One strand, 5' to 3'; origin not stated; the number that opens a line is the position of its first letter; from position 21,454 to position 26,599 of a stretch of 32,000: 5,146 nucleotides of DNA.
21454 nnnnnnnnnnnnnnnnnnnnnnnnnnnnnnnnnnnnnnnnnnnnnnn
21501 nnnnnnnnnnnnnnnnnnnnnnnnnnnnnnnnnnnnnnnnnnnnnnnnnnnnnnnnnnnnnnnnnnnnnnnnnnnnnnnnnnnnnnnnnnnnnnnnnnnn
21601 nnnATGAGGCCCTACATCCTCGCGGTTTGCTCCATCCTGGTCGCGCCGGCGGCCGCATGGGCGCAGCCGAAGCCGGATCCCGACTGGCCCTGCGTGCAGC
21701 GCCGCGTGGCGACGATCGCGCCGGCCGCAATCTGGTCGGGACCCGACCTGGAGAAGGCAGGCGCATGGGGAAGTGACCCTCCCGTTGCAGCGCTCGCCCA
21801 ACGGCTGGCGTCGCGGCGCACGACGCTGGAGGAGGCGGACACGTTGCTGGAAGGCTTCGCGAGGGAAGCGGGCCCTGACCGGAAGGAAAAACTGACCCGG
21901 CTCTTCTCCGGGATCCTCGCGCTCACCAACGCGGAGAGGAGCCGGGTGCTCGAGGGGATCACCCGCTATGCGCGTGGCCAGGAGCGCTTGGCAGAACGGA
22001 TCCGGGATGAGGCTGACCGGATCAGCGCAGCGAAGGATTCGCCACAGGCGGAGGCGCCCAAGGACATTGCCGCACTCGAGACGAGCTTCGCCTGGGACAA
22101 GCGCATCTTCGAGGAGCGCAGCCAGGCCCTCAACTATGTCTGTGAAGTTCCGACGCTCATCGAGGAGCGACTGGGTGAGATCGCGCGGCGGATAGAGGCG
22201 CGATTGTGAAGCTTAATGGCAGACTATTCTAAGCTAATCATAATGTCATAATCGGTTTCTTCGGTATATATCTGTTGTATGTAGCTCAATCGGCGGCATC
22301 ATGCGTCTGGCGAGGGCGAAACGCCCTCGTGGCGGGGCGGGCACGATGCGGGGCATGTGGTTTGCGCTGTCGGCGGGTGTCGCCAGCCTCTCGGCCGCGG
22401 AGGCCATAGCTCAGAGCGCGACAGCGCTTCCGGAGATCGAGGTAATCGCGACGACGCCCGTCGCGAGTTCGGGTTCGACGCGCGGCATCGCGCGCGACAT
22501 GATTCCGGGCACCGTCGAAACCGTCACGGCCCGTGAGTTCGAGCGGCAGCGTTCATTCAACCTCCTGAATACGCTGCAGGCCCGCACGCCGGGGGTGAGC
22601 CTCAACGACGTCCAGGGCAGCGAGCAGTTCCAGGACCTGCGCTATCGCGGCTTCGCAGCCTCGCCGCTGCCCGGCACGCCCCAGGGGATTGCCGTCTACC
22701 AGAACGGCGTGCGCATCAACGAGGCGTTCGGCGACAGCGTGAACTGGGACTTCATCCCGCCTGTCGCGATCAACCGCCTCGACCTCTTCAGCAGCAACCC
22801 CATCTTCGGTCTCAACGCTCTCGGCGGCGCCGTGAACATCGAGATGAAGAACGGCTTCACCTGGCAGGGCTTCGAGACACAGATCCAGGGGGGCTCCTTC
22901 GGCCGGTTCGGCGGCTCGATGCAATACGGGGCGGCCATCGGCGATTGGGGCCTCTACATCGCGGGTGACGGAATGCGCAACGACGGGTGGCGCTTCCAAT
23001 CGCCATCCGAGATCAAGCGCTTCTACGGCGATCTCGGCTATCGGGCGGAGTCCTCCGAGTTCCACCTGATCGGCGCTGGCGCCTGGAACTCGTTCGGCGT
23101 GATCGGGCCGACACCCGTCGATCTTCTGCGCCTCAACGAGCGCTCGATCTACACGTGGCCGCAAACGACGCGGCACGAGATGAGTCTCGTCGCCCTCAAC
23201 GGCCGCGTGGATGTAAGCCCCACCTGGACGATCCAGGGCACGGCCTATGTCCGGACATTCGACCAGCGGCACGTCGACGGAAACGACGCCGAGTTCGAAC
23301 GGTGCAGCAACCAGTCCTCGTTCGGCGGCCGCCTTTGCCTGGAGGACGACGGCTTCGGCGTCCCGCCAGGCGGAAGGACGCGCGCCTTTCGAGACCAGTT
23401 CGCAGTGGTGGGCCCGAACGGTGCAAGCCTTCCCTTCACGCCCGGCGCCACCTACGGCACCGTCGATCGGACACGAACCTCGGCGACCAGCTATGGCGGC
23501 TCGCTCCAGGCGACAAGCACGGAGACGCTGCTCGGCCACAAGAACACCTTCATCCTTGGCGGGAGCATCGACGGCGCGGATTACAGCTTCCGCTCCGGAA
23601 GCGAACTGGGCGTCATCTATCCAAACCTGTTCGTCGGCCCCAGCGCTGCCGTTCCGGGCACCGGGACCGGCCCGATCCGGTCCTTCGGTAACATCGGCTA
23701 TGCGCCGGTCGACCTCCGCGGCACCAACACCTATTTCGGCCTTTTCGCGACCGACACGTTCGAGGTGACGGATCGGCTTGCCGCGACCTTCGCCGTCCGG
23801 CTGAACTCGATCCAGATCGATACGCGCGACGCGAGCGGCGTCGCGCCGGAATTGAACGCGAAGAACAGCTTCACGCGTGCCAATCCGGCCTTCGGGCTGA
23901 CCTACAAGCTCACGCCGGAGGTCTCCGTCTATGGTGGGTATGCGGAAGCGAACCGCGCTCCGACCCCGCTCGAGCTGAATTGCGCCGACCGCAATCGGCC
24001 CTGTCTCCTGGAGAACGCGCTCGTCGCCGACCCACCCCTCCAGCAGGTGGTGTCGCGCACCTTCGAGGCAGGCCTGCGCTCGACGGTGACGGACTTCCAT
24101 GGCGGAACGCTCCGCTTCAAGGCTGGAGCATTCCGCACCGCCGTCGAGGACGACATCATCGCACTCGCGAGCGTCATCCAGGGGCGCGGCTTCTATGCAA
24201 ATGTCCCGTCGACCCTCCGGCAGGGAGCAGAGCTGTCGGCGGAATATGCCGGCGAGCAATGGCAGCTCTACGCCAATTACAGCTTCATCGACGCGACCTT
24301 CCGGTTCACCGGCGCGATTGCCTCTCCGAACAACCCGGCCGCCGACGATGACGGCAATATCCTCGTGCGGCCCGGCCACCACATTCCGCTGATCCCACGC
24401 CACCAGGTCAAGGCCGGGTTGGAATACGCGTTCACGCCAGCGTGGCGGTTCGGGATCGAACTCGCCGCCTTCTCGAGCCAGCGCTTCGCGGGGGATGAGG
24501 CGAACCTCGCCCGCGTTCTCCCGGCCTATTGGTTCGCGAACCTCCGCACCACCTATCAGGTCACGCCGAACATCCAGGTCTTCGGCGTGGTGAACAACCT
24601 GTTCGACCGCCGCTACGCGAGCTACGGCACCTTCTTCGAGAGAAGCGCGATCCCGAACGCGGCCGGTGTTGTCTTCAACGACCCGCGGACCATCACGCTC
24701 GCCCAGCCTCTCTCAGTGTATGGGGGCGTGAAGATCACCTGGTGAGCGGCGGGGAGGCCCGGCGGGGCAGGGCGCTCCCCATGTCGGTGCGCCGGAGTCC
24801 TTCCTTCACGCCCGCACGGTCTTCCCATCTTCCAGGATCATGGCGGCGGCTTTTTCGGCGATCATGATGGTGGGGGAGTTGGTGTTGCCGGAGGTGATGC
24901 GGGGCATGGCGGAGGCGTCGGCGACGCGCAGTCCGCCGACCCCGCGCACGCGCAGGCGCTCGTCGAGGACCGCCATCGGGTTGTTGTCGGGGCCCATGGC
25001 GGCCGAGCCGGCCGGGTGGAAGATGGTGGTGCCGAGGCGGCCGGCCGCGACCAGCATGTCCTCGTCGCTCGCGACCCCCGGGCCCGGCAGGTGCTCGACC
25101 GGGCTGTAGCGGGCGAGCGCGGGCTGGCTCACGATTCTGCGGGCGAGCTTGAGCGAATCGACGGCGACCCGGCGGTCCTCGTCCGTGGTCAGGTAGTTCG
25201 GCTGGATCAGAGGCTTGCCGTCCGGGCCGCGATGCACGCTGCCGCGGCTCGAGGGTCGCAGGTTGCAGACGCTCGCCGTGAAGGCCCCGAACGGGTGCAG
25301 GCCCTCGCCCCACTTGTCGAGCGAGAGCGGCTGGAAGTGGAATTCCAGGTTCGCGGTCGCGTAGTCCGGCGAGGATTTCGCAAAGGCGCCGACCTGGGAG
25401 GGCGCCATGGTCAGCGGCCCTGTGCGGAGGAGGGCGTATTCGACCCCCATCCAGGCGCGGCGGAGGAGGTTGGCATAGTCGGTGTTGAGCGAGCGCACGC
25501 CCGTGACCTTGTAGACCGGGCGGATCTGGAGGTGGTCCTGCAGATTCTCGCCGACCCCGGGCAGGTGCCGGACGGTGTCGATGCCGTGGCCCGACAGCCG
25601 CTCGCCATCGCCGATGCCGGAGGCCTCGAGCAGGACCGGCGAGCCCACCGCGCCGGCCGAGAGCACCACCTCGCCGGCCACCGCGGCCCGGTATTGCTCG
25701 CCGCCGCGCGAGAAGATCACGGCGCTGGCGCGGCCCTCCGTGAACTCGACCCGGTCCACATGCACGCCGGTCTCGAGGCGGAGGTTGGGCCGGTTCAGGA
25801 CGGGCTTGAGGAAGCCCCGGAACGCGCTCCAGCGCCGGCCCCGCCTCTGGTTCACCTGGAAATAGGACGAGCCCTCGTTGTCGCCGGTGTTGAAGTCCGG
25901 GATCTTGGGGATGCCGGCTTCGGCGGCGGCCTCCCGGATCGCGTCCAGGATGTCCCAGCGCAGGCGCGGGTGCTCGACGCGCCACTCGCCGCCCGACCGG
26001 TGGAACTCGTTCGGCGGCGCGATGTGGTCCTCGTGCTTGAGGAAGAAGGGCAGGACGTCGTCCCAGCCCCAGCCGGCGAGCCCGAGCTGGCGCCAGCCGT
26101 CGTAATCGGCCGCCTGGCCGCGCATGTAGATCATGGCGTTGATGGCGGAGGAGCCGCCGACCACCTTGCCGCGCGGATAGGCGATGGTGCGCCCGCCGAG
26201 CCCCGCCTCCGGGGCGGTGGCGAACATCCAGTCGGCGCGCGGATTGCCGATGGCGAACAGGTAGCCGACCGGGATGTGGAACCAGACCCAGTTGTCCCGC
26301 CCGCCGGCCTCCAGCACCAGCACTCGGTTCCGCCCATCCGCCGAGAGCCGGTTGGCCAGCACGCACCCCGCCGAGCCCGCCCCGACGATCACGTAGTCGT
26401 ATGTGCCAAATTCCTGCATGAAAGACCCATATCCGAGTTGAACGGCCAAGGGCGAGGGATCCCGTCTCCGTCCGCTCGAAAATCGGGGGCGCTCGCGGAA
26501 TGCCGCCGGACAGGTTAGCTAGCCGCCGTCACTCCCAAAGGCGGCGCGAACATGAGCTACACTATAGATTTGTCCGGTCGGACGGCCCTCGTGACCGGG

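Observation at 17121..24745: lut/ped-type putative lanthanide-uptake cluster beside the H4MPT island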

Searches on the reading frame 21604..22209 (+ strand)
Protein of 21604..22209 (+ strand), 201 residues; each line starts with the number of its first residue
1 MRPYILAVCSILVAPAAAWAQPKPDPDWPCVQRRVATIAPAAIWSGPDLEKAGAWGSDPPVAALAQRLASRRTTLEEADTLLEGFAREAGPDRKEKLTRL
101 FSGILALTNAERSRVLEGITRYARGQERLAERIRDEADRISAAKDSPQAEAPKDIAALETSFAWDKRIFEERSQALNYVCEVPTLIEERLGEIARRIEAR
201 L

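Call 4: search_protein_families(library=pfam, proteins=[window:21604-22209:+], max_evalue=0.01)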
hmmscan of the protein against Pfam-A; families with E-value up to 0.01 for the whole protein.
window:21604-22209:+ (201 aa): 0 families

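Call 5: search_protein_families(library=ncbifam, proteins=[window:21604-22209:+], max_evalue=0.01)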
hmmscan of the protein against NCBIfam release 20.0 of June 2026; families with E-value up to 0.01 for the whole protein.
window:21604-22209:+ (201 aa): 0 families

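Call 27: find_homologous_proteins(query=window:21604-22209:+, max_evalue=0.001)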
Query window:21604-22209:+ (201 aa): 435 proteins with E <= 0.001 among 2570 candidates; the best 120 are listed.
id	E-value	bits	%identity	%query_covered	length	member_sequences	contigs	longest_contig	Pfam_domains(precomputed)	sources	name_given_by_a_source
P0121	2.6e-117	408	94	100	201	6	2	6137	-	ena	-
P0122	6.7e-96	338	82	92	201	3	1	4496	-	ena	-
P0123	4.9e-89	315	73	100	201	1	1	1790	-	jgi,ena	jgi:hypothetical protein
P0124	3.6e-88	313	78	90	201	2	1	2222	-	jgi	jgi:hypothetical protein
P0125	1.2e-82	295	70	91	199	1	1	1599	-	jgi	jgi:hypothetical protein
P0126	6.9e-80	286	70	91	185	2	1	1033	-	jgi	jgi:hypothetical protein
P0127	2.3e-79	284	66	100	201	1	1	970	-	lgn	-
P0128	6.0e-78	279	68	91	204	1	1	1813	-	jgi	jgi:hypothetical protein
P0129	6.2e-76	273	63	98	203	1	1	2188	-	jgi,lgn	jgi:hypothetical protein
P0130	1.0e-75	272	67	90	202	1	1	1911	-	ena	-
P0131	2.7e-75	271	66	92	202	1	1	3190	-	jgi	jgi:hypothetical protein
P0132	2.8e-75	271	64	90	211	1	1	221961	-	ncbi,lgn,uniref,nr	ncbi:hypothetical protein [Methylobacterium sp. Leaf89]|uniref:hypothetical protein n=1 Tax=Methylob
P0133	3.5e-75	270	63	98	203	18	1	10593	-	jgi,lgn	jgi:hypothetical protein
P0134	4.7e-75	270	65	92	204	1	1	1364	-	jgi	jgi:hypothetical protein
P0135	4.7e-75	270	66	91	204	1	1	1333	-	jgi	jgi:hypothetical protein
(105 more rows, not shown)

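Call 47: predict_structure(alignment_id=A3)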
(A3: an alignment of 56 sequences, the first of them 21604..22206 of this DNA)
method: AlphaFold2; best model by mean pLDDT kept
length: 201 residues; sequences in the alignment: 56
mean_pLDDT: 88.8   pTM: 0.76
mean pLDDT of the five models: 88.8, 88.7, 87.7, 86.6, 85.9
residues with pLDDT >= 90: 145; 70-90: 30; 50-70: 25; < 50: 1
segments of 3 or more residues with pLDDT < 50: none
pLDDT, mean of each block of 10 residues (from residue 1): 55 57 75 89 94 93 98 96 97 97 98 95 93 94 79 85 96 92 95 97 93
secondary structure, 60 per line:
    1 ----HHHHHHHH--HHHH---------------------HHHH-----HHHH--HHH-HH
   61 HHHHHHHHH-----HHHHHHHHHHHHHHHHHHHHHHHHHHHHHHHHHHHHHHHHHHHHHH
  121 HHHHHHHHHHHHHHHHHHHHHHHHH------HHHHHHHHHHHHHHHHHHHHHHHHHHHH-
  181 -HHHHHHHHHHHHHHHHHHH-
elements in order: H5-12 H15-18 H40-43 H49-52 H59-69 H75-145 H152-179 H182-200

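Call 53: fold_search(model_id=the predicted structure, library=pdb)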
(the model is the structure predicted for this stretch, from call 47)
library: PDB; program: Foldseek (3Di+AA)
matches with E <= 10: 566; with E <= 0.001: 0
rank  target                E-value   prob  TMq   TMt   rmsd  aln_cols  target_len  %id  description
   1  2xv4                  8.6e-02  0.75  0.24  0.15  11.2       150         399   17  Structure of Human RPC62 (partial) (released 2011-03-02)
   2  8iyj_B5               1.2e-01  0.99  0.43  0.43   9.3       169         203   14  Cryo-EM structure of the 48-nm repeat doublet microtubule from mouse sperm (released 2023-07-05)
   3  8i7o_B8               2.0e-01  0.98  0.45  0.50   9.0       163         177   13  In situ structure of axonemal doublet microtubules in mouse sperm with 16-nm repeat (released 2023-10-11)
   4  4atm                  2.0e-01  0.89  0.33  0.30  11.0       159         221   13  Crystal structure of the BAR domain of human Amphiphysin, isoform 1 at 1.8 Angstrom resolution featuring increased order (released 2012-05-30)
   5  8iyj_V0               2.2e-01  0.97  0.43  0.42  11.4       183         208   10  Cryo-EM structure of the 48-nm repeat doublet microtubule from mouse sperm (released 2023-07-05)
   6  8iyj_R0               2.2e-01  0.57  0.28  0.29  13.1       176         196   14  Cryo-EM structure of the 48-nm repeat doublet microtubule from mouse sperm (released 2023-07-05)
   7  3plt_B                2.3e-01  0.91  0.40  0.39  12.9       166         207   14  Crystal structure of Lsp1 from Saccharomyces cerevisiae (released 2011-06-22)
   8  3sog                  2.3e-01  0.41  0.26  0.27  13.4       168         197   12  Crystal structure of the BAR domain of human Amphiphysin, isoform 1 (released 2011-07-13)
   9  7ung_C4               2.4e-01  0.85  0.36  0.33  13.5       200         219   14  48-nm repeat of the human respiratory doublet microtubule (released 2022-10-05)
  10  6h2e_P                3.0e-01  0.35  0.24  0.19  17.7       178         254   11  Structure of the soluble AhlC of the tripartite alpha-pore forming toxin, AHL, from Aeromonas hydrophila. (released 2019-07-10)
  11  6r1j_D                3.9e-01  0.30  0.24  0.19  17.1       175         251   11  Structure of the soluble AhlC triple head mutant of the tripartite alpha-pore forming toxin, AHL, from Aeromonas hydro (released 2019-07-10)
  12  4whe                  4.1e-01  0.98  0.43  0.61   6.8       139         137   12  Crystal structure of E. coli phage shock protein A (PspA 1-144) (released 2015-09-02)
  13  9div_B                4.5e-01  0.75  0.31  0.43  15.3       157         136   12  The crystal structure of de novo designed ChuA binding protein C8 (released 2025-05-21)
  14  5afq_B                4.5e-01  0.15  0.17  0.10  12.1       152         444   17  Crystal structure of RPC62 - RPC32 beta (released 2015-10-07)
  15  8iyj_U9               4.8e-01  0.92  0.44  0.48   9.2       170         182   12  Cryo-EM structure of the 48-nm repeat doublet microtubule from mouse sperm (released 2023-07-05)
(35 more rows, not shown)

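Call 59: search_solved_structures(query=A3, max_evalue=10, show_alignments=1)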
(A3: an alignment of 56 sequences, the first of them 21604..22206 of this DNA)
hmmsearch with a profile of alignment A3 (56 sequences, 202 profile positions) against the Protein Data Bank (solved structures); distinct sequences matched with E-value up to 10: 4.
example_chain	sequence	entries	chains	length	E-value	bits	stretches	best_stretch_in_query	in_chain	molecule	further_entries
2ogi_A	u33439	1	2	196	0.28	14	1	50-160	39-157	Hypothetical protein SAG1661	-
5tpt_A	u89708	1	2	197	0.39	13.5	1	56-198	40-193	Amyloid-like protein 2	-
9sob_J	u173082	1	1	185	0.86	12.4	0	163-189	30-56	Nuclear pore complex protein NUP62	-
9sob_J32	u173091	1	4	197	0.99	12.2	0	163-189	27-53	Nuclear pore complex protein NUP62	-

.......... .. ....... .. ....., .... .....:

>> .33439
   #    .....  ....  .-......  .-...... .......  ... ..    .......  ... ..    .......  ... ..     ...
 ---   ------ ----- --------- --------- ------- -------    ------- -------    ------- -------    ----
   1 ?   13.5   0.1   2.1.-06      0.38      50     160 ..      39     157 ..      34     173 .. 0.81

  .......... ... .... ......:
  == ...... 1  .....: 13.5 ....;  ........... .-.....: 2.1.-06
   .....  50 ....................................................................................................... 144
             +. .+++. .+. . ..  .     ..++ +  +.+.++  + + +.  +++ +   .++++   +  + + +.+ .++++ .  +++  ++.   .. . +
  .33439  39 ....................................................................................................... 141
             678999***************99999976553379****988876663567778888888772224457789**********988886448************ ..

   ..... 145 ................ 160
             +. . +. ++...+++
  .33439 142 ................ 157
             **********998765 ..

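Call 82: find_encoding_contigs(protein=P0121, flank=10000, max_places=3)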
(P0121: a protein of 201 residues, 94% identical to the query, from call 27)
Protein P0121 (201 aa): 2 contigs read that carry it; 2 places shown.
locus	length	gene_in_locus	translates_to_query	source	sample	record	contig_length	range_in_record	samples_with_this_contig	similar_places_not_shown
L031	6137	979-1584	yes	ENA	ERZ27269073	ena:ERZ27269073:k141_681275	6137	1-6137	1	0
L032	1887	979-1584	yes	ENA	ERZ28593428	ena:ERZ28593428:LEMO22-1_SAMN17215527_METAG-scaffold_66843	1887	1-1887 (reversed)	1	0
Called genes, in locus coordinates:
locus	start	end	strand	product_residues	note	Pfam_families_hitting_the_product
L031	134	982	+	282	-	PF01061:ABC2_membrane, PF12679:ABC2_membrane_2, PF12698:ABC2_membrane_3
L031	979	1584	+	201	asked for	-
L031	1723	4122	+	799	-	PF07715:Plug, PF00593:TonB_dep_Rec_b-barrel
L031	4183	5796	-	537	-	PF00732:GMC_oxred_N, PF05199:GMC_oxred_C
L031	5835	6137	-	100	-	?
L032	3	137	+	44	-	?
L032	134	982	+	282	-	PF01061:ABC2_membrane, PF12679:ABC2_membrane_2, PF12698:ABC2_membrane_3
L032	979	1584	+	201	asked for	-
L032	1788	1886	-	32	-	?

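Call 83: find_encoding_contigs(protein=P0122, flank=10000, max_places=3)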
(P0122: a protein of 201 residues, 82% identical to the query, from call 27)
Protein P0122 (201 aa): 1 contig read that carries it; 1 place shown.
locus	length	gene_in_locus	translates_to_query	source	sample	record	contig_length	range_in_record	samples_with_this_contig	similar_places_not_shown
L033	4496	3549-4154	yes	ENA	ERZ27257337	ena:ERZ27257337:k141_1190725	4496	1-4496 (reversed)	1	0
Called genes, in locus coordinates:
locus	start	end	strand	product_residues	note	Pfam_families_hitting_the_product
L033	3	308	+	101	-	?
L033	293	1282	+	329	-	-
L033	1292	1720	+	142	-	-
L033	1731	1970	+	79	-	-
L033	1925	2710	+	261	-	PF00005:ABC_tran, PF13304:AAA_21 (faint)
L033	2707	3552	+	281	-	PF01061:ABC2_membrane, PF12679:ABC2_membrane_2, PF12698:ABC2_membrane_3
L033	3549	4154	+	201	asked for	-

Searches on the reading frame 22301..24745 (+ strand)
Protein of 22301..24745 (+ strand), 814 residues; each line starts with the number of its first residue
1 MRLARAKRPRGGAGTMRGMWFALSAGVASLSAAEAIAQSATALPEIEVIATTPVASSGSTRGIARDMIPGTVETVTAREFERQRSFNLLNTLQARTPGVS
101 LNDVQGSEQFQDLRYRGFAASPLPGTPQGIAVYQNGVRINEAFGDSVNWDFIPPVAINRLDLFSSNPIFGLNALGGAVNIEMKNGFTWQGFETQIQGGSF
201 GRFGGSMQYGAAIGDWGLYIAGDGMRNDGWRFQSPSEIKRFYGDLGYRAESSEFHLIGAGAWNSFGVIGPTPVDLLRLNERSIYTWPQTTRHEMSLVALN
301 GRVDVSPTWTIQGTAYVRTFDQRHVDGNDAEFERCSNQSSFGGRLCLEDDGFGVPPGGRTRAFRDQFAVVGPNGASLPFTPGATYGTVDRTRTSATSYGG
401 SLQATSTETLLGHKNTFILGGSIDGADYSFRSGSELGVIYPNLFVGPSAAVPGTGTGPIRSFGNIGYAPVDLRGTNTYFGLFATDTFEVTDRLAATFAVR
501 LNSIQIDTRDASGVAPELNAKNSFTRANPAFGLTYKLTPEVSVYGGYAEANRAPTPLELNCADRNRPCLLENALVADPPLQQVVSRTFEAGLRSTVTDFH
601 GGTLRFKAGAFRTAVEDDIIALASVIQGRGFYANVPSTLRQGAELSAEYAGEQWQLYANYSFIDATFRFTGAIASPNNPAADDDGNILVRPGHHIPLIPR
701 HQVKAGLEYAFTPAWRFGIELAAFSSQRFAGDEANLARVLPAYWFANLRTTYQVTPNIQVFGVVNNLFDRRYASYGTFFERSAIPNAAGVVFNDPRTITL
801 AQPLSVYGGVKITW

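Call 4: search_protein_families(library=pfam, proteins=[window:22301-24745:+], max_evalue=0.01)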
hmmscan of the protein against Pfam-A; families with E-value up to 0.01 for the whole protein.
window:22301-24745:+ (814 aa): 2 families
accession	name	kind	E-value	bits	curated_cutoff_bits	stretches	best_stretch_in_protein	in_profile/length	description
PF00593.30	TonB_dep_Rec_b-barrel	-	5.9e-44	152.1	27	1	333-767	102-436/436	TonB dependent receptor-like, beta-barrel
PF07715.20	Plug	-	2.3e-13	51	23.9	1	68-177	5-107/107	TonB-dependent Receptor Plug Domain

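Call 5: search_protein_families(library=ncbifam, proteins=[window:22301-24745:+], max_evalue=0.01)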
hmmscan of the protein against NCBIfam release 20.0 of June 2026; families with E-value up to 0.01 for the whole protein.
window:22301-24745:+ (814 aa): 24 families
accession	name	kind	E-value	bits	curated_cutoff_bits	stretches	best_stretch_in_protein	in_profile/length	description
TIGR01783.1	TonB-siderophor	subfamily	8.5e-40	137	223.5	2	465-781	347-629/649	TonB-dependent siderophore receptor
TIGR01785.1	TonB-hemin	subfamily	4.7e-31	107.9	316.85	2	393-775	302-657/677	TonB-dependent heme/hemoglobin receptor family protein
NF041535.1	TonB_rec_PqqU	equivalog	2.7e-28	98.7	1200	2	486-773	379-644/676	TonB-dependent receptor PqqU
TIGR01786.1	TonB-hemlactrns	subfamily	2.3e-21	75.9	323.75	1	470-775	384-689/719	TonB-dependent hemoglobin/transferrin/lactoferrin family receptor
TIGR01779.1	TonB-B12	equivalog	1.5e-12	46.9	599.7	2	577-773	426-594/614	TonB-dependent vitamin B12 receptor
NF053590.1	TonB_dep_TOL0244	equivalog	4.5e-10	38.8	645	1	521-788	352-596/604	TOL_0244 family TonB-dependent receptor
NF007478.2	PRK10064.1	equivalog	5.6e-09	34.8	745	1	528-627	395-496/663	catecholate siderophore receptor CirA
NF010011.0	PRK13484.1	equivalog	3.5e-08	32.2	1197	1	482-771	388-655/682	IreA family TonB-dependent siderophore receptor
NF010010.0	PRK13483.1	equivalog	1.2e-07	30.1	927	0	27-190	15-171/660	ligand-gated channel protein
NF007349.0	PRK09840.1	equivalog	3.5e-07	28.6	686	1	515-773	504-734/760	catecholate siderophore receptor Fiu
NF010048.1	PRK13524.1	subfamily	2.4e-06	26.3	493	1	692-795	624-732/744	FepA family TonB-dependent siderophore receptor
NF007926.1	PRK10641.1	equivalog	5e-06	25.3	836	1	71-208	47-179/617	TonB-dependent vitamin B12 receptor BtuB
NF010038.0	PRK13513.1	equivalog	1.5e-05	23.7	942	1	693-772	558-637/659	ligand-gated channel protein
TIGR01782.1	TonB-Xanth-Caul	subfamily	4.9e-05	21.8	310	0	74-191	29-143/868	TonB-dependent receptor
NF047944.1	FoxamRcptFoxA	equivalog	5.6e-05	21.6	1300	1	22-123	8-108/697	ferrioxamine B receptor FoxA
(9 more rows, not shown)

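Call 68: search_solved_structures(query=window:22301-24742:+, max_evalue=0.00001)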
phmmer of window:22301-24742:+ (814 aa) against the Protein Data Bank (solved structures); distinct sequences matched with E-value up to 0.00001: 3.
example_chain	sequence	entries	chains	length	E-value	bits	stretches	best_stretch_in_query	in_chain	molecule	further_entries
3qlb_A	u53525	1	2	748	7.2e-09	37.5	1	44-243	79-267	Enantio-pyochelin receptor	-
2hdf_A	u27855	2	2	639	2.5e-07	32.4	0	56-193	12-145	Colicin I receptor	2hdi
9nn6_A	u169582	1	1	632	3.7e-07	31.8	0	64-193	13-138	Colicin I receptor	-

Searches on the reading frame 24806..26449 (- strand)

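Call 11: search_protein_families(library=ncbifam, proteins=[window:24806-26449:-], max_evalue=0.00001)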
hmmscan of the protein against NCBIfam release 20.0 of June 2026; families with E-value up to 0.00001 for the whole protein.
window:24806-26449:- (547 aa): 5 families
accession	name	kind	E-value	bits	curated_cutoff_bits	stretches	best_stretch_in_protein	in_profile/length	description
NF002550.0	PRK02106.1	subfamily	3.4e-159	530.9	605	1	16-541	5-536/563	choline dehydrogenase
TIGR01810.1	betA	equivalog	1.6e-131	439.6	732.1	1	18-539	1-527/532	choline dehydrogenase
TIGR03970.1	mycofact_MftG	equivalog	5.8e-78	263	387.45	2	18-315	2-300/487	mycofactocin dehydrogenase MftG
TIGR04542.1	GMC_mycofac_2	equivalog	1e-36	126.9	400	1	18-286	1-246/425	mycofactocin system GMC family oxidoreductase MftG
NF038210.1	GMC_mycofac_3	equivalog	1.6e-19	70.1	300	1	20-119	2-92/418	mycofactocin system GMC family oxidoreductase MftG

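Call 64: search_protein_families(library=pfam, proteins=[window:24806-26449:-], max_evalue=0.001)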
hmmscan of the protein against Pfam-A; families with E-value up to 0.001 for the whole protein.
window:24806-26449:- (547 aa): 4 families
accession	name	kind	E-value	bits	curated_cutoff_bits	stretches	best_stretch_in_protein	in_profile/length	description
PF00732.25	GMC_oxred_N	-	1.1e-46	159.9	23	1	17-307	1-217/218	GMC oxidoreductase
PF05199.19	GMC_oxred_C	-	9.2e-32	110.9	24.6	1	399-531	1-139/139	GMC oxidoreductase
PF13450.12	NAD_binding_8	-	0.00027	21.6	21.9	1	21-49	1-28/68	NAD(P)-binding Rossmann-like domain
PF01266.30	DAO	-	0.00061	19.9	27.9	0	18-49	1-31/353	FAD dependent oxidoreductase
